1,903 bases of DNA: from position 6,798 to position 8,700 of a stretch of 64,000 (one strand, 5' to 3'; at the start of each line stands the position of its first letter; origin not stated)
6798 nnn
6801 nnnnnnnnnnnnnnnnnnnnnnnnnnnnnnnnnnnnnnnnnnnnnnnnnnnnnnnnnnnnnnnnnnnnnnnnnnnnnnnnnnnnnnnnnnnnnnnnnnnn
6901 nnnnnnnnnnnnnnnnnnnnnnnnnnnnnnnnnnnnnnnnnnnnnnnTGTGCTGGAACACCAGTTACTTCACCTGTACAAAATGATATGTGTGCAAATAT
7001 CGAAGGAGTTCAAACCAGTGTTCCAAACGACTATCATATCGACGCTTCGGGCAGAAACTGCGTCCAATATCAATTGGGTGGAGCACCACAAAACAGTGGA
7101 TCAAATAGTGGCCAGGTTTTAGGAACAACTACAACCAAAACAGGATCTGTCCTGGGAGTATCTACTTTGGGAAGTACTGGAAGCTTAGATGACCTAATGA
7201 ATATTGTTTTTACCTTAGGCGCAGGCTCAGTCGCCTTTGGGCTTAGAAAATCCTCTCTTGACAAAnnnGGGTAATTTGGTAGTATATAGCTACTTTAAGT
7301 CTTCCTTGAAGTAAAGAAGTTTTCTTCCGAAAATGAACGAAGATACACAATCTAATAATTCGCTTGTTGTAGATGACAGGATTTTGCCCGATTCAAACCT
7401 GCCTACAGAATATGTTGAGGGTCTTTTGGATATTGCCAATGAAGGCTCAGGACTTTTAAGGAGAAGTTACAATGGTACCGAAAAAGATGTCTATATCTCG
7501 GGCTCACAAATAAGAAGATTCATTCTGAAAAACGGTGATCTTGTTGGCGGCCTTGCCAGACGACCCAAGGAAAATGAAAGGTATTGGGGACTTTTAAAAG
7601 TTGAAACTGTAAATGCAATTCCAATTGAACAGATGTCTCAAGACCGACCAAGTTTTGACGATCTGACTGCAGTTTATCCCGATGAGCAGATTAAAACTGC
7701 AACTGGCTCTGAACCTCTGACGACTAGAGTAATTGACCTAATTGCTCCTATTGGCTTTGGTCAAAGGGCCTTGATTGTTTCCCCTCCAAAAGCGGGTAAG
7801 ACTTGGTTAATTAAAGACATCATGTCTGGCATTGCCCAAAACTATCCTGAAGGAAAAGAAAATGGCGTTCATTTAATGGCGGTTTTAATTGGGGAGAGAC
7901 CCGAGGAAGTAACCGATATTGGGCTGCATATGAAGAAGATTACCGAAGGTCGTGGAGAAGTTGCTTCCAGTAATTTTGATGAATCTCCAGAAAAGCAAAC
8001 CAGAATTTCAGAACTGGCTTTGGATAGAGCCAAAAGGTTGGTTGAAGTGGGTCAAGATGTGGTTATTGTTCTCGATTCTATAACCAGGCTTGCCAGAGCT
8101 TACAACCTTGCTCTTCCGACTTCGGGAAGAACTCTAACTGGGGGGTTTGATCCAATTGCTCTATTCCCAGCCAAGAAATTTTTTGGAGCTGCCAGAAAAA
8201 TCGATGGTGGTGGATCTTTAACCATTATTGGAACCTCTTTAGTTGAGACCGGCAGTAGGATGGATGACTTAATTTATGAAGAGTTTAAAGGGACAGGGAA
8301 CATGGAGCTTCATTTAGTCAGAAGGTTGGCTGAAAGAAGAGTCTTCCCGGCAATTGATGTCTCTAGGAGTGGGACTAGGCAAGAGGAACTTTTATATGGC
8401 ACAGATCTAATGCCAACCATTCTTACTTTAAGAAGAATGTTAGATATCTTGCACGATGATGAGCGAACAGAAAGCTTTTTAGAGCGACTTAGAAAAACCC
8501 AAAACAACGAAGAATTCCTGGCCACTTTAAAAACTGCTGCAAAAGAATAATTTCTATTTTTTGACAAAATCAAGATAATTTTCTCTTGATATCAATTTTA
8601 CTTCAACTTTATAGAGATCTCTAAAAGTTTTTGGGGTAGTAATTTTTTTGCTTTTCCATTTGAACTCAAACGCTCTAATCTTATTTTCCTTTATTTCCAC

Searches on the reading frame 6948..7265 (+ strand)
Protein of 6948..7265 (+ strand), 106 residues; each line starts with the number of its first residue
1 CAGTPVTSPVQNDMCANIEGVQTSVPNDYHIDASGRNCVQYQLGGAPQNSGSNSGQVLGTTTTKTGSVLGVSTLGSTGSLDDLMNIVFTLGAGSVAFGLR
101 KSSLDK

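Call 21: search_protein_families(library=ncbifam, proteins=[window:6948-7265:+], max_evalue=10)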
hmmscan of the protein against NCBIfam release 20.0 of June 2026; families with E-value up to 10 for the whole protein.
seq(106 aa): 0 families

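Call 23: search_protein_families(library=pfam, proteins=[window:6948-7265:+], max_evalue=10)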
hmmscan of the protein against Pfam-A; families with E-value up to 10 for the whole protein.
seq(106 aa): 0 families

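Call 34: search_protein_representatives(protein=window:6948-7265:+)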
Query: 106 residues. Proteins with E-value up to 0.001 (for the whole library): 363; up to 1e-10: 133; up to 1e-30: 3. The best 150 are listed.
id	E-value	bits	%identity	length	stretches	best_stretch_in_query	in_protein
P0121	7.1e-61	218.7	100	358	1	1-106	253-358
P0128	5.6e-45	167.7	38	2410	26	11-39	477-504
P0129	9.2e-32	125.3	55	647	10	12-39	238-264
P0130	4.5e-26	107.1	60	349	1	3-103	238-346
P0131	2.9e-25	104.4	50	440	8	8-42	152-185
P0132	8.9e-24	99.7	51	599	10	10-40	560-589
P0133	7.8e-22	93.5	51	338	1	10-103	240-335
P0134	3.6e-21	91.3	48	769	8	3-34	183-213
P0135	4.1e-21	91.1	52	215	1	4-103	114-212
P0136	4.4e-20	87.8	49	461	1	1-101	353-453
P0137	5.2e-20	87.6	49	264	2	8-100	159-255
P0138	1.7e-19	85.9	43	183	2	8-104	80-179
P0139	2.7e-19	85.3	47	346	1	4-102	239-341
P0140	5.5e-19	84.3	48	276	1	4-103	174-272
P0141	1.2e-18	83.2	48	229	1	8-103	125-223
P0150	7.1e-18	80.8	41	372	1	6-103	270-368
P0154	2.2e-17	79.2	48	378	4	7-101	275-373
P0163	1.5e-16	76.5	57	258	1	4-102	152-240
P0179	5.0e-15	71.6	42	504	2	5-101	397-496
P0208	1.6e-13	66.8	37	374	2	4-101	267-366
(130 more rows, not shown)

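Call 40: list_cluster_members(proteins=[P0130, P0133, P0136, P0137, P0140, P0150, P0154, P0179, P0208, P0163])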
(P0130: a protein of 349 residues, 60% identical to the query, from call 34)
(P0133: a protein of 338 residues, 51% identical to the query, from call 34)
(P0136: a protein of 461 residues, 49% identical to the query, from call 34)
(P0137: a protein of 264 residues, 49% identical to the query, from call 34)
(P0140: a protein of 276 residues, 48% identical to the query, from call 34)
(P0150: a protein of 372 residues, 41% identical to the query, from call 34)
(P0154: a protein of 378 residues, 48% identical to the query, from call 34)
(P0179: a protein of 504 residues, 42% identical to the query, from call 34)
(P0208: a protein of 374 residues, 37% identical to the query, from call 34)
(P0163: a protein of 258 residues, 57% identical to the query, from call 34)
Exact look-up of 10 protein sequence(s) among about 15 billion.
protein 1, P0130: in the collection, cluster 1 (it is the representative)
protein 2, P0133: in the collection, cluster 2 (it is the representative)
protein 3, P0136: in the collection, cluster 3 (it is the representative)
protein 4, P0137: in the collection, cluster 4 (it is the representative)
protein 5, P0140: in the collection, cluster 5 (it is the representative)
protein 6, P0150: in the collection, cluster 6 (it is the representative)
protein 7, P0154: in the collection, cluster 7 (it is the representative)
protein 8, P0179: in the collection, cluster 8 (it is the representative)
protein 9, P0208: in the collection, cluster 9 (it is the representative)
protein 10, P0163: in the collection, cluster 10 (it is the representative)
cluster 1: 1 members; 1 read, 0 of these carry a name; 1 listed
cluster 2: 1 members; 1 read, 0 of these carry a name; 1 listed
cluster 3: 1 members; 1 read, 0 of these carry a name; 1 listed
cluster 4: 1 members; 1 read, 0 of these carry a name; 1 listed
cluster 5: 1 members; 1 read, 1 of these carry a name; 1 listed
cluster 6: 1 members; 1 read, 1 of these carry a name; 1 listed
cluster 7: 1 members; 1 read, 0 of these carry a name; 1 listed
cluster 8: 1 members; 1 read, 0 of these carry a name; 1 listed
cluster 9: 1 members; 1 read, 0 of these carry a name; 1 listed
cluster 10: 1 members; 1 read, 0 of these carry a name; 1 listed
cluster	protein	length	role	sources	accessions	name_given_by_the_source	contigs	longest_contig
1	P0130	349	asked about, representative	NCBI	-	-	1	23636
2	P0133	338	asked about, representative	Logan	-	-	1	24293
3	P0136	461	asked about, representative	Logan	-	-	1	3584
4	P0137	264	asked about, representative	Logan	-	-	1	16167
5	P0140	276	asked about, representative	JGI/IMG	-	hypothetical protein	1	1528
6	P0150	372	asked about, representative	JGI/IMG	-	hypothetical protein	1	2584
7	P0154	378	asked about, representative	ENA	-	-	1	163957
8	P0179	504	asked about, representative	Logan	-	-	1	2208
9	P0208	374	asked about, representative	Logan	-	-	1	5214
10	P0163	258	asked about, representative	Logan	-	-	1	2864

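Call 42: find_encoding_contigs(protein=P0130, flank=8000, max_places=3)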
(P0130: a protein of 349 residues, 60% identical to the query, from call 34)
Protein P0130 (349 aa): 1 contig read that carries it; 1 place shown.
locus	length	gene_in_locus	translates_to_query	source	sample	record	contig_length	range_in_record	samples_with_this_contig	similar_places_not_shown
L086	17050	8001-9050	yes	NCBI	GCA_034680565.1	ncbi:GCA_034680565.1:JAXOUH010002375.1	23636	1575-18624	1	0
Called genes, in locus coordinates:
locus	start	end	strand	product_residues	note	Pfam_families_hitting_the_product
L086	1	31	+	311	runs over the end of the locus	-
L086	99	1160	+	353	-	PF23459:S1_RRP5 (faint), PF00575:S1, PF24307:DUF7486 (weak), PF00575:S1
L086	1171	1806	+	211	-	-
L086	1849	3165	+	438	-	PF18073:Zn_ribbon_LapB, PF13481:AAA_25, PF23442:DUF7125, PF03796:DnaB_C (weak), PF06745:ATPase, PF13541:ChlI, PF05362:Lon_C (weak)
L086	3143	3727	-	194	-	-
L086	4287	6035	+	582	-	-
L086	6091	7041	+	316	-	-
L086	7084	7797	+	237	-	PF04203:Sortase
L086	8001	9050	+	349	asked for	-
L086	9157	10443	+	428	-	PF07497:Rho_RNA_bind, PF00006:ATP-synt_ab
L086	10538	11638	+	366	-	PF01476:LysM, PF23473:LysM3_LYK4_5 (weak), PF01476:LysM (weak), PF01551:Peptidase_M23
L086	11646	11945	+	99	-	-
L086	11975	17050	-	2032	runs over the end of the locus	PF00376:MerR, PF12728:HTH_17, PF13411:MerR_1, PF05048:NosD, PF13229:Beta_helix (weak), PF05048:NosD, PF13229:Beta_helix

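Call 48: find_encoding_contigs(protein=P0154, flank=6000, max_places=2)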
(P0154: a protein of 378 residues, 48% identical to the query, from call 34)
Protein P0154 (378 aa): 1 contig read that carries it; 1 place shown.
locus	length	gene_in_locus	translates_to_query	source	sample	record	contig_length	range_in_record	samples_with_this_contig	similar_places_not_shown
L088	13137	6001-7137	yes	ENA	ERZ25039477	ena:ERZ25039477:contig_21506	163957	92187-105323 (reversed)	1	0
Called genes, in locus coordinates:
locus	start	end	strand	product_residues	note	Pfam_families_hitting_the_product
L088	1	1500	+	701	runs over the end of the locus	PF03030:H_PPase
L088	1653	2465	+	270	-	-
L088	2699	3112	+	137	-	PF07811:TadE (weak)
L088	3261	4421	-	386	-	-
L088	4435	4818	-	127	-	-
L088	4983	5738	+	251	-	PF01828:Peptidase_A4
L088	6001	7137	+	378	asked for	-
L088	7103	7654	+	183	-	PF04203:Sortase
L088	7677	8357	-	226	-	PF01797:Y1_Tnp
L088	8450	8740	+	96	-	-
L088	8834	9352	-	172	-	-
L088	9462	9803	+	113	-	PF00521:DNA_topoisoIV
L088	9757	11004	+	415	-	PF00521:DNA_topoisoIV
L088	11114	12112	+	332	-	PF03989:DNA_gyraseA_C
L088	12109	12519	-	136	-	PF01814:Hemerythrin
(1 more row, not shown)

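Call 49: find_encoding_contigs(protein=P0133, flank=6000, max_places=2)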
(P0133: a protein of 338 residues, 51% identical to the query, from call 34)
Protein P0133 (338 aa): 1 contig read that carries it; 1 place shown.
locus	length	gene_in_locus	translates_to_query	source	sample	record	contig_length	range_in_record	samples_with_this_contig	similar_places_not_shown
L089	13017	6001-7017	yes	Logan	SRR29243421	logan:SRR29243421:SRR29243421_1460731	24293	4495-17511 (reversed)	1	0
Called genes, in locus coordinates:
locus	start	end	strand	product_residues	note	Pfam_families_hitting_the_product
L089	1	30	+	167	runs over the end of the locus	-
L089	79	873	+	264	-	PF02463:SMC_N (faint), PF00005:ABC_tran, PF13191:AAA_16 (weak), PF20720:nSTAND3 (faint), PF13401:AAA_22 (weak), PF13304:AAA_21 (faint)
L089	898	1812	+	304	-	PF18075:FtsX_ECD, PF02687:FtsX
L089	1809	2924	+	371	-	PF01551:Peptidase_M23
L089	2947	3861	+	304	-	PF00932:LTD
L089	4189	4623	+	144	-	PF02367:TsaE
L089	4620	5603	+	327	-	PF01073:3Beta_HSD, PF01370:Epimerase, PF02719:Polysacc_synt_2, PF04321:RmlD_sub_bind, PF16363:GDP_Man_Dehyd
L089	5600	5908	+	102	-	PF00814:TsaD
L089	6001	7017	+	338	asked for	-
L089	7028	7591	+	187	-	PF04203:Sortase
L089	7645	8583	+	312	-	PF00188:CAP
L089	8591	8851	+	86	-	-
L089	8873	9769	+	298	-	PF00483:NTP_transferase, PF12804:NTP_transf_3 (weak)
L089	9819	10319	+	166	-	PF04308:RNaseH_like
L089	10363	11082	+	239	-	PF00483:NTP_transferase, PF12804:NTP_transf_3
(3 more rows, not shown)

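Call 50: find_encoding_contigs(protein=P0137, flank=6000, max_places=2)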
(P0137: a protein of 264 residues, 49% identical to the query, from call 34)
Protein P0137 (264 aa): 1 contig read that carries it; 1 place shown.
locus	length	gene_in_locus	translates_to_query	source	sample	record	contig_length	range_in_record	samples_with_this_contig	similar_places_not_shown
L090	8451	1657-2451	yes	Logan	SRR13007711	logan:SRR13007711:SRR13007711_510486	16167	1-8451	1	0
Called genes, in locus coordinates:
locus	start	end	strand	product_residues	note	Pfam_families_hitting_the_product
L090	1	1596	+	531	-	?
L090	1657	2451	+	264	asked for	-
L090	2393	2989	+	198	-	PF04203:Sortase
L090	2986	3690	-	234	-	-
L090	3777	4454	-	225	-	PF01797:Y1_Tnp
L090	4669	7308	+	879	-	PF00521:DNA_topoisoIV, PF03989:DNA_gyraseA_C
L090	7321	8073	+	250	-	PF04402:SIMPL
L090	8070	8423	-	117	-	-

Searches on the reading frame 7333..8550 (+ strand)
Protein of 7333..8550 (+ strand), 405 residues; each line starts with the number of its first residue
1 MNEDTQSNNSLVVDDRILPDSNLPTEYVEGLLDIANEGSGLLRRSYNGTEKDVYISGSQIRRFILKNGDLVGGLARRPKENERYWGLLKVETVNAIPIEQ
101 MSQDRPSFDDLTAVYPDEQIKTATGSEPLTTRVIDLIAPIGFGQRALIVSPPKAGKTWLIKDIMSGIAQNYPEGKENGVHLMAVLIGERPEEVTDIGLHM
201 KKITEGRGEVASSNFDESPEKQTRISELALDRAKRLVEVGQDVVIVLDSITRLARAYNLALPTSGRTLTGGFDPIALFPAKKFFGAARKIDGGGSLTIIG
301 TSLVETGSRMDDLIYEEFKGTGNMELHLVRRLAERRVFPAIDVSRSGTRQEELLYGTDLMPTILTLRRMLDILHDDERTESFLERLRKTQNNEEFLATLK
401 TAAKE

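Call 3: search_protein_families(library=pfam, proteins=[window:7333-8550:+], max_evalue=0.01)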
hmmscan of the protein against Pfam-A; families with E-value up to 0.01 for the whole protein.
window:7333-8550:+ (405 aa): 2 families
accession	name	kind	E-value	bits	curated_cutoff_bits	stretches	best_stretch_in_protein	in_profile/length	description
PF00006.31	ATP-synt_ab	-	7.5e-25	88.3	29.5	1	131-346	2-211/213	ATP synthase alpha/beta family, nucleotide-binding domain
PF07497.18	Rho_RNA_bind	-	6.1e-22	77.7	27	1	28-97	1-71/73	Rho termination factor, RNA-binding domain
